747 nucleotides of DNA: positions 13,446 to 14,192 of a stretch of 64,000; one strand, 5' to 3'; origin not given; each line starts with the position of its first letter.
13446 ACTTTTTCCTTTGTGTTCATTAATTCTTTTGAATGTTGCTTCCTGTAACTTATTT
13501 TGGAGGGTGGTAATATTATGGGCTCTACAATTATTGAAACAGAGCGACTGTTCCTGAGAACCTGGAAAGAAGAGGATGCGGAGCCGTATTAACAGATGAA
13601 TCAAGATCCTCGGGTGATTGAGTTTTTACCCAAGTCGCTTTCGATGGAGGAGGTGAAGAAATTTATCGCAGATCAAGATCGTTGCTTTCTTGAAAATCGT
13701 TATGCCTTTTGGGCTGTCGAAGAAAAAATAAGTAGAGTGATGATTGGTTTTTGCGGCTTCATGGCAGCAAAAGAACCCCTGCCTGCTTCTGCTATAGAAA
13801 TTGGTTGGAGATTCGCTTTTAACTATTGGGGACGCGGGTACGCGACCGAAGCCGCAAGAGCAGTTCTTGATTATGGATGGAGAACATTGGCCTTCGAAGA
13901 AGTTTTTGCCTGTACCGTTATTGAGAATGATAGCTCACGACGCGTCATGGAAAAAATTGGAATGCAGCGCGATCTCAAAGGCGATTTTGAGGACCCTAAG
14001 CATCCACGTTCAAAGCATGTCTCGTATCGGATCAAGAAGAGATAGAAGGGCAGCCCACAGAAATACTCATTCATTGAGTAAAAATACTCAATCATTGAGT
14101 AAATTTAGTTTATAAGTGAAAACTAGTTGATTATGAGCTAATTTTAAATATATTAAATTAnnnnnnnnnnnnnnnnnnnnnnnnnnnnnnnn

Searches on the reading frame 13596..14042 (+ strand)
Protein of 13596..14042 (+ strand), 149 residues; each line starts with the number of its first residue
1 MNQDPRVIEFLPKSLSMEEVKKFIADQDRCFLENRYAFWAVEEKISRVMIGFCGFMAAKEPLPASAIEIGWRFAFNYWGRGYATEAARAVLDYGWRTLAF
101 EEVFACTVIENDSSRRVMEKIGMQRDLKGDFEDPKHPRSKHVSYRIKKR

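Call 25: search_protein_families(library=pfam, proteins=[window:13596-14042:+])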
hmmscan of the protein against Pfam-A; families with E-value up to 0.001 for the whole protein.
window:13596-14042:+ (149 aa): 2 families
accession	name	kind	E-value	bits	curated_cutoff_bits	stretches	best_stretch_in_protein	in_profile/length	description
PF13302.13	Acetyltransf_3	-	5.4e-30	105.3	25.4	1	1-124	18-138/138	Acetyltransferase (GNAT) domain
PF00583.31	Acetyltransf_1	-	6.9e-08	33.2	20.7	1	23-123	21-116/116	Acetyltransferase (GNAT) family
